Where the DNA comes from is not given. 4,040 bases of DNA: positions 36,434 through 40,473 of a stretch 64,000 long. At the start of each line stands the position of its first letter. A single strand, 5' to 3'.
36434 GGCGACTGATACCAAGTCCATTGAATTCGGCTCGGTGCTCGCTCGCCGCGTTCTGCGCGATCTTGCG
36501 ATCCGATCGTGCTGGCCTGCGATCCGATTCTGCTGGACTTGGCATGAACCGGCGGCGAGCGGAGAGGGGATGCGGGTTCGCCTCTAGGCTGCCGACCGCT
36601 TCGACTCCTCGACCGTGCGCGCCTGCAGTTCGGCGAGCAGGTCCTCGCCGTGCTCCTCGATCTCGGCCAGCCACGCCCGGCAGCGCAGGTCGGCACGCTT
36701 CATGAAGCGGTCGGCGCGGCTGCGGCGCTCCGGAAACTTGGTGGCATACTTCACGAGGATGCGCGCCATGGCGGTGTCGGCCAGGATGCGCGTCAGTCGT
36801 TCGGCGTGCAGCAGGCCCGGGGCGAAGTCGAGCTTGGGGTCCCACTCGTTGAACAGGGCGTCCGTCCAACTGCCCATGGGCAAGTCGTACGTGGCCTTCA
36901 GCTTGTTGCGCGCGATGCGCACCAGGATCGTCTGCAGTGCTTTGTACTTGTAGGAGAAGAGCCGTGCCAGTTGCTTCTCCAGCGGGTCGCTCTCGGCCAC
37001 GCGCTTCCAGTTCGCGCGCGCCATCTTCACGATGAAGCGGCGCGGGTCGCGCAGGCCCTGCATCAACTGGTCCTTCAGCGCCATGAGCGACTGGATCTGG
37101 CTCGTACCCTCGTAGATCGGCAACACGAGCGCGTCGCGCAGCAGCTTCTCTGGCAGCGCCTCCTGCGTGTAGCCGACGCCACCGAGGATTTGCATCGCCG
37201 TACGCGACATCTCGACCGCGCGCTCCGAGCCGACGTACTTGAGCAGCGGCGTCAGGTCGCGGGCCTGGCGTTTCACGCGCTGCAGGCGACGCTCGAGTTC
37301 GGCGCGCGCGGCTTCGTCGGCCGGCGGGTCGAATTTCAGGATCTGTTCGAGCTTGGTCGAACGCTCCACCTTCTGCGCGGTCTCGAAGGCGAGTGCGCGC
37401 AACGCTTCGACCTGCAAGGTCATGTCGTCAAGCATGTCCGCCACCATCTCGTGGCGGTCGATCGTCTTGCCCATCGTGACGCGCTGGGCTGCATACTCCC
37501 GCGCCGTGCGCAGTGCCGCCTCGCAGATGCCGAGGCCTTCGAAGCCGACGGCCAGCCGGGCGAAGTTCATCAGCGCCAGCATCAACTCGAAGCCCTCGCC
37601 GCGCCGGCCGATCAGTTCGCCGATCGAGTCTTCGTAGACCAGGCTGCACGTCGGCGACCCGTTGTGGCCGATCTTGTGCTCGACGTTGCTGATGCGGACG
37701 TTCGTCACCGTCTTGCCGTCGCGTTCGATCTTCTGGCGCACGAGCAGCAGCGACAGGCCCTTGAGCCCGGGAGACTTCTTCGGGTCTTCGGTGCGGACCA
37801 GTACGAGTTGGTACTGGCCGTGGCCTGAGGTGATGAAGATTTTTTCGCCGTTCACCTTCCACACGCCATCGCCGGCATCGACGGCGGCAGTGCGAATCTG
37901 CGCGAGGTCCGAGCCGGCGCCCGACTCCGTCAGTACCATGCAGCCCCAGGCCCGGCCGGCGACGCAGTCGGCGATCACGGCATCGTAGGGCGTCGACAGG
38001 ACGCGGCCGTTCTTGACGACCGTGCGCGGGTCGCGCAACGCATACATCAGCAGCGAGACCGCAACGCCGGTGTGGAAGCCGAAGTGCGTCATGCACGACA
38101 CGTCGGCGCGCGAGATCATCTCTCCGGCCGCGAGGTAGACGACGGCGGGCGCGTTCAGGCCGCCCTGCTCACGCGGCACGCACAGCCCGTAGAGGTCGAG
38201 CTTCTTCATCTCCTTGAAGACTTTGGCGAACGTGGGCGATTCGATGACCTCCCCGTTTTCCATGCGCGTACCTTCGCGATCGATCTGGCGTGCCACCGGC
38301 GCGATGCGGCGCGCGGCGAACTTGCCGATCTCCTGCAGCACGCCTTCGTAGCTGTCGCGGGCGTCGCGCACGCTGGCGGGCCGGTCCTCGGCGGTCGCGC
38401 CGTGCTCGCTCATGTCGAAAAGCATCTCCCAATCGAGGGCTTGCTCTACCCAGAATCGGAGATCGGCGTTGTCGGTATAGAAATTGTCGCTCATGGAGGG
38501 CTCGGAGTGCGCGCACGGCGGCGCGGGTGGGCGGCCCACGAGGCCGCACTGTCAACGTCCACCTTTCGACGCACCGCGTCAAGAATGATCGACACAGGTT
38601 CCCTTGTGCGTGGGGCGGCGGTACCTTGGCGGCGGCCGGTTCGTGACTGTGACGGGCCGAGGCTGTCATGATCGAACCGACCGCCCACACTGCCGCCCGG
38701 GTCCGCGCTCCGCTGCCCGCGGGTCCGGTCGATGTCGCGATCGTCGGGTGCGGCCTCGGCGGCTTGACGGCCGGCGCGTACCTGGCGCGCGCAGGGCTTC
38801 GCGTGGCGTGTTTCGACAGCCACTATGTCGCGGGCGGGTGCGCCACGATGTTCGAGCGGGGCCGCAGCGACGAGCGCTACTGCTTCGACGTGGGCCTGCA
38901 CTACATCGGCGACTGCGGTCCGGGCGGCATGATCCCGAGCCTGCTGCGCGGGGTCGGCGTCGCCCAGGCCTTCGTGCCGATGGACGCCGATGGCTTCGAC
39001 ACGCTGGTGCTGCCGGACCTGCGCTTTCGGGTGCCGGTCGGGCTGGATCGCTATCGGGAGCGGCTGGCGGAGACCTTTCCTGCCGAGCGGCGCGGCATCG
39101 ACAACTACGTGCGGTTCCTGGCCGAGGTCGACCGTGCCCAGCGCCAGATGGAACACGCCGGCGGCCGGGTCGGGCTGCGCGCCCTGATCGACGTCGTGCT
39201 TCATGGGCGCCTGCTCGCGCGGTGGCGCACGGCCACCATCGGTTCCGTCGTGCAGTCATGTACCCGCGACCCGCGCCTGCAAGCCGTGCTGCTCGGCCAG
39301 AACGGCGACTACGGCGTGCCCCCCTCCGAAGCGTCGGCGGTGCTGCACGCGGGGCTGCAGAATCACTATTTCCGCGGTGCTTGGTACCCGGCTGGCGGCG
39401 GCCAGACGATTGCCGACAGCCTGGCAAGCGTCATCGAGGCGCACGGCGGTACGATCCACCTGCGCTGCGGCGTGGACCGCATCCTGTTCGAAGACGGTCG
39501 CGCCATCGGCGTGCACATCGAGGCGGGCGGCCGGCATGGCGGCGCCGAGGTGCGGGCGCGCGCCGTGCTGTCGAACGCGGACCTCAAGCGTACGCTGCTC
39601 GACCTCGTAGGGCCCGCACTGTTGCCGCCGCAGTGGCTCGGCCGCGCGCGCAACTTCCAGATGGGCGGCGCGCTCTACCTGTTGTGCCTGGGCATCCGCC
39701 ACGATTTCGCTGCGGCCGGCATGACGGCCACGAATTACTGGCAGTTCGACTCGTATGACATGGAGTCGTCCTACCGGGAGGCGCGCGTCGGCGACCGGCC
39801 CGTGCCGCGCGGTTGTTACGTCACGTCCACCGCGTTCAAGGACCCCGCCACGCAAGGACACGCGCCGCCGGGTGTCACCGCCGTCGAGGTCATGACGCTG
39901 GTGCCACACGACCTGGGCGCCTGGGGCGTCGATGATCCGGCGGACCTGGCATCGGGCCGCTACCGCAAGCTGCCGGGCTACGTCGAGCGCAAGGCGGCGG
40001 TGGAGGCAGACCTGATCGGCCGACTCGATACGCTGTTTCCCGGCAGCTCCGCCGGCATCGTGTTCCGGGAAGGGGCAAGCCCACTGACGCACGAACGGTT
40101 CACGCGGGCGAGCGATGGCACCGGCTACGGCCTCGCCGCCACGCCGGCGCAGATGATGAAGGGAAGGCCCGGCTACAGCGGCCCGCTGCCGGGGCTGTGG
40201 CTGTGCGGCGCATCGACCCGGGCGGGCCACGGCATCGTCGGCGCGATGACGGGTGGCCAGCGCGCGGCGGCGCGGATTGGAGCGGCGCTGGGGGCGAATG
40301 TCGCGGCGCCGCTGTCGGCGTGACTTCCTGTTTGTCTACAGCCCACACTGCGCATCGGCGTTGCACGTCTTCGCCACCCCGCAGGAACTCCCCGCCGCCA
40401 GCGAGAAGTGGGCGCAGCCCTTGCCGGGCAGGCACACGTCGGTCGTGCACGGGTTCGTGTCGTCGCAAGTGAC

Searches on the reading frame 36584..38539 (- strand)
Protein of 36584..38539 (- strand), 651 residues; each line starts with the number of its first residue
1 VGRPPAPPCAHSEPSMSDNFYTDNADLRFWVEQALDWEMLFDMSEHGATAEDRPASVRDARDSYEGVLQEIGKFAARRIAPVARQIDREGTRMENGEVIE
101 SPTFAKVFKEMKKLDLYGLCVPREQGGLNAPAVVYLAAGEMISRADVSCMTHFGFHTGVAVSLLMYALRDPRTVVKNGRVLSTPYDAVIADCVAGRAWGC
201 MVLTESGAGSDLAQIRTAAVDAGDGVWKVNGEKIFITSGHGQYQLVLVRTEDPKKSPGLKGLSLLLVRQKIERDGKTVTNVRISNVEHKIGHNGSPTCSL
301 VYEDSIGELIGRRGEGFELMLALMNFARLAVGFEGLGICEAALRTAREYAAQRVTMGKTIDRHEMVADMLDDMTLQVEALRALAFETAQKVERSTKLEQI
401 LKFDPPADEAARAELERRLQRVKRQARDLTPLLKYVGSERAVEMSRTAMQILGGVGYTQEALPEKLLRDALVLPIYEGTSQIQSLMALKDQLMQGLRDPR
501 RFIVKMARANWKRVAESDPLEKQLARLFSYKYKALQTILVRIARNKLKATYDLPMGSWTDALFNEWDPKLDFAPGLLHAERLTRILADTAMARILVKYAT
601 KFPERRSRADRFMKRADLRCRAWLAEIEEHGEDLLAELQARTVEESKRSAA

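Call 62: search_protein_families(library=pfam, proteins=[window:36584-38539:-], max_evalue=0.001)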
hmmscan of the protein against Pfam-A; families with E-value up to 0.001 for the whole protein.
window:36584-38539:- (651 aa): 5 families
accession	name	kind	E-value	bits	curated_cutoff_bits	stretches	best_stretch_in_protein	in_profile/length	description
PF00441.29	Acyl-CoA_dh_1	-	3.3e-28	99.2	22.4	2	409-486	65-144/150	Acyl-CoA dehydrogenase, C-terminal domain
PF02770.24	Acyl-CoA_dh_M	-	6.6e-17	61.9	33.3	1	200-304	1-96/97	Acyl-CoA dehydrogenase, middle domain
PF02771.21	Acyl-CoA_dh_N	-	2.3e-11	44.5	22.9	1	67-164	7-93/113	Acyl-CoA dehydrogenase, N-terminal domain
PF08028.16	Acyl-CoA_dh_2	-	1.2e-07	32.5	22.7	1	331-480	3-133/134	Acyl-CoA dehydrogenase, C-terminal domain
PF22924.1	ACOX_C_alpha1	-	0.00042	20.6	27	1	324-482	4-159/169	Acyl-CoA oxidase, C-alpha1 domain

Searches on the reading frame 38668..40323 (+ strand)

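Call 62: search_protein_families(library=pfam, proteins=[window:38668-40323:+], max_evalue=0.001)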
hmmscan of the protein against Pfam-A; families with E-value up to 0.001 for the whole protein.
window:38668-40323:+ (551 aa): 7 families
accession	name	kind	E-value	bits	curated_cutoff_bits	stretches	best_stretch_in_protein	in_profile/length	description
PF01593.30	Amino_oxidase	-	1.7e-12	47.8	19.8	1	30-537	1-442/443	Flavin containing amine oxidoreductase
PF13450.12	NAD_binding_8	-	1e-09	39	21.9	1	25-84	1-56/68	NAD(P)-binding Rossmann-like domain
PF00890.30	FAD_binding_2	-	3.6e-07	30.2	20.4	1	22-59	1-38/414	FAD binding domain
PF01266.30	DAO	-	4.9e-06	26.7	27.9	1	22-302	1-201/353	FAD dependent oxidoreductase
PF01946.23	Thi4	-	7.6e-05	22.5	26.2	1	21-59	18-57/235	Thi4 family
PF12831.13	FAD_oxidored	-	0.00025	20.9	27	1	22-61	1-40/416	FAD dependent oxidoreductase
PF07992.20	Pyr_redox_2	-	0.00036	20.5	26.1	1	22-59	2-41/291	Pyridine nucleotide-disulphide oxidoreductase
